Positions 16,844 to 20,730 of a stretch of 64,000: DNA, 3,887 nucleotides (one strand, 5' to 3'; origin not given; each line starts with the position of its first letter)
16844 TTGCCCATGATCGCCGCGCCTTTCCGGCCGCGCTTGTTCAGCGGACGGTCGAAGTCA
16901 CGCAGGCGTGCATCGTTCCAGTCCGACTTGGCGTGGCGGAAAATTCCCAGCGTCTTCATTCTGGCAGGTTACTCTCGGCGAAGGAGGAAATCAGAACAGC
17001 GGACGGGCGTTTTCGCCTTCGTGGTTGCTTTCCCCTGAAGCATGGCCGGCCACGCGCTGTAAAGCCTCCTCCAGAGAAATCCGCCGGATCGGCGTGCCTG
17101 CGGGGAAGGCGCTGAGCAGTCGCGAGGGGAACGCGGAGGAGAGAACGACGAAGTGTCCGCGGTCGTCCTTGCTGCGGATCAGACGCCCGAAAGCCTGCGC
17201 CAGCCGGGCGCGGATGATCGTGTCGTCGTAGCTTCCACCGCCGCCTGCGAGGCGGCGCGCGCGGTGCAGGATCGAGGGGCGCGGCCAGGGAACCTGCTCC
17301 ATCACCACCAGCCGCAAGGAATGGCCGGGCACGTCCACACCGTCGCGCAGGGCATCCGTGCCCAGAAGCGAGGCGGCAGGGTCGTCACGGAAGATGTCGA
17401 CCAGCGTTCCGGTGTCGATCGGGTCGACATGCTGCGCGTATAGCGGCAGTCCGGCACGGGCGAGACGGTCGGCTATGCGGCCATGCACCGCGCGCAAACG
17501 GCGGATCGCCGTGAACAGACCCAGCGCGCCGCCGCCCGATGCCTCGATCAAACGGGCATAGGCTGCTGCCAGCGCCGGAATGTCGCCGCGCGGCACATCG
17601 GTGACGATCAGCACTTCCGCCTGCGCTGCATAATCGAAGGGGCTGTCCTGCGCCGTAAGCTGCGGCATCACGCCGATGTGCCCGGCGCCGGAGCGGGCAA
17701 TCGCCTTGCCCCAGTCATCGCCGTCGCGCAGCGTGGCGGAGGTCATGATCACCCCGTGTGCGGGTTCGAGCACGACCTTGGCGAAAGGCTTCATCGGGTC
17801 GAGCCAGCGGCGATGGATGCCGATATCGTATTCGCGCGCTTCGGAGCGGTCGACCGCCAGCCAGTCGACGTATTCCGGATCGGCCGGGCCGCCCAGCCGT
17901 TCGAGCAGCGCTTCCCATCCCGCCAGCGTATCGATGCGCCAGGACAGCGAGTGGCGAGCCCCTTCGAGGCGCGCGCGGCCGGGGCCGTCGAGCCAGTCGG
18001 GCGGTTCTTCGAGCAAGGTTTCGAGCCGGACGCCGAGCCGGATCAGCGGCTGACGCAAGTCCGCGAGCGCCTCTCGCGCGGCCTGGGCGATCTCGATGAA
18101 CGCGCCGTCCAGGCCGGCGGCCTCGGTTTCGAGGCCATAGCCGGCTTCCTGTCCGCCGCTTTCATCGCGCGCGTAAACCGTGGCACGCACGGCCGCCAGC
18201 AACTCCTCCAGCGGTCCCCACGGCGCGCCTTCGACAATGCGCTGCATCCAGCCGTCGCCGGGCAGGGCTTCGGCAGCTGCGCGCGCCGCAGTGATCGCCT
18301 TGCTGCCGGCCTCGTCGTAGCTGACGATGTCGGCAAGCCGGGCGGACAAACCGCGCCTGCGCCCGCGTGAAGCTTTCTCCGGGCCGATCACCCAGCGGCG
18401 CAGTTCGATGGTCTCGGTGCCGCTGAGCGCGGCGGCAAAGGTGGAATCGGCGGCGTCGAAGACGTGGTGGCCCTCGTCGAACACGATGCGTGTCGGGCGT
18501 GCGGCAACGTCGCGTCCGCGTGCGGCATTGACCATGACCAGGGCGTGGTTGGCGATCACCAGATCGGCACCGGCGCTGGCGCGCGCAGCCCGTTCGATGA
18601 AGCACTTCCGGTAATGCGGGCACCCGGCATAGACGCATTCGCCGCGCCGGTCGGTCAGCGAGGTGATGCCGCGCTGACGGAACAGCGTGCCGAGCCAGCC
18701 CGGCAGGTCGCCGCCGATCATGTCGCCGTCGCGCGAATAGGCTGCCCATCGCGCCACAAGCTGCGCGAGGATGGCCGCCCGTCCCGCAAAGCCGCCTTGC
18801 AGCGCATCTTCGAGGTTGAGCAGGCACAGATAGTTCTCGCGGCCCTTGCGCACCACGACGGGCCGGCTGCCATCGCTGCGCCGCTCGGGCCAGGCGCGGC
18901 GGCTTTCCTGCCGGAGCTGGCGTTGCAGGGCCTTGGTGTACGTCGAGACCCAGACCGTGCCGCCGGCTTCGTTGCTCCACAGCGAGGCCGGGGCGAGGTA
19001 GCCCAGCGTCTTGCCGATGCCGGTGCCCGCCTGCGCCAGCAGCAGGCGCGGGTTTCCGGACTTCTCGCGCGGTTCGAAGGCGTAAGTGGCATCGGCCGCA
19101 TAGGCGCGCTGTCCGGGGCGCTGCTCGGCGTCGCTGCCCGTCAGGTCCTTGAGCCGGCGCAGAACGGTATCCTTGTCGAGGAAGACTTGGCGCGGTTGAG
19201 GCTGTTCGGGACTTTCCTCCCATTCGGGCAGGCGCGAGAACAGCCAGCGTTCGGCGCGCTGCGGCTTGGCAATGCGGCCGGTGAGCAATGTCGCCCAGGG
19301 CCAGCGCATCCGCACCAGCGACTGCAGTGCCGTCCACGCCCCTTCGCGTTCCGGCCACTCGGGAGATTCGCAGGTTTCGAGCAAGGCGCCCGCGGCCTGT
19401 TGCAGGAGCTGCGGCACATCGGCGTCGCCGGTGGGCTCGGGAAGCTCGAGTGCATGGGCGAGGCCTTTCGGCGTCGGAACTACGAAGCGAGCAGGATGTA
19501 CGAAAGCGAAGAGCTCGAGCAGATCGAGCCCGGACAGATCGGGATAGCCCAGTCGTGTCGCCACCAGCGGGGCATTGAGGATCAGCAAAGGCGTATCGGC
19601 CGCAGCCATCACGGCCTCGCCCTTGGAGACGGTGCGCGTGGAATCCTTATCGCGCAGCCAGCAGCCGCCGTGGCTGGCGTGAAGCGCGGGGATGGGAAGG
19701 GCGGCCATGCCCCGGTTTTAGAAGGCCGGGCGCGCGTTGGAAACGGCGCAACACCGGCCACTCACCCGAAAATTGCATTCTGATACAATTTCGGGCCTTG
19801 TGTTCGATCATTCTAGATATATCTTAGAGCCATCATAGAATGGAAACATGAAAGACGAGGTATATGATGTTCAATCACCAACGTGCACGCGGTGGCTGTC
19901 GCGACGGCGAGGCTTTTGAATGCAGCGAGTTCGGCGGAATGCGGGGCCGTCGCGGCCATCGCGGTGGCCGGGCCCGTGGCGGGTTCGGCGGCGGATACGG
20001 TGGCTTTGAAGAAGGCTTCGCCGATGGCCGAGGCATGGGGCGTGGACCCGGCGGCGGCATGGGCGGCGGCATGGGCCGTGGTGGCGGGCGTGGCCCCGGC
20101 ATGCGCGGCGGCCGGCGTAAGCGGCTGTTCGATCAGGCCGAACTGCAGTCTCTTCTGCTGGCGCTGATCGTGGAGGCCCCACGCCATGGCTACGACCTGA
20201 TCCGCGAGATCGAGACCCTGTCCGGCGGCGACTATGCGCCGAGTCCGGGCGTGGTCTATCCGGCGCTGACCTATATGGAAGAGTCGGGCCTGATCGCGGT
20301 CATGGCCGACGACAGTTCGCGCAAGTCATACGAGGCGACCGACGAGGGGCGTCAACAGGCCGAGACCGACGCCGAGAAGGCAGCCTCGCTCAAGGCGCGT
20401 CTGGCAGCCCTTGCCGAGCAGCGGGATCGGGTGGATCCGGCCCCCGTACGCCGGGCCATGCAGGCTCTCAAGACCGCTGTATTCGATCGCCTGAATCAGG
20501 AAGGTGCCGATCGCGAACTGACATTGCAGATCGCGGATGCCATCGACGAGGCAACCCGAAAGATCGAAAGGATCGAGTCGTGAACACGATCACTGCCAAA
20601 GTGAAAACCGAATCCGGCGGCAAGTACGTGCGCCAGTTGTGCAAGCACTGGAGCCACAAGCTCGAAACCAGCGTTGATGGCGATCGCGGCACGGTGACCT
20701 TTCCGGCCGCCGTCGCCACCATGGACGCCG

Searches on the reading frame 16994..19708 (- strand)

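Call 59: search_protein_families(library=pfam, proteins=[window:16994-19708:-], max_evalue=0.001)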
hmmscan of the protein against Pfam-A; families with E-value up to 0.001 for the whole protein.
window:16994-19708:- (905 aa): 2 families
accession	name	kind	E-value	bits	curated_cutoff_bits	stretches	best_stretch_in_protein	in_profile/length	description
PF13307.12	Helicase_C_2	-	2.3e-17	64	25.3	1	719-860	3-154/170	Helicase C-terminal domain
PF00270.35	DEAD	-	0.00034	20.8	26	0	222-270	16-66/167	DEAD/DEAH box helicase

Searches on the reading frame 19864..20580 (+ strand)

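Call 58: search_protein_families(library=pfam, proteins=[window:19864-20580:+], max_evalue=0.001)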
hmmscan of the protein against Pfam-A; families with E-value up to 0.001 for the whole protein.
window:19864-20580:+ (239 aa): 1 family
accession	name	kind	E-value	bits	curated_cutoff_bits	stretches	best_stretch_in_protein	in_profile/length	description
PF03551.20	PadR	-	3.7e-17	62.5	27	1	98-167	1-74/75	Transcriptional regulator PadR-like family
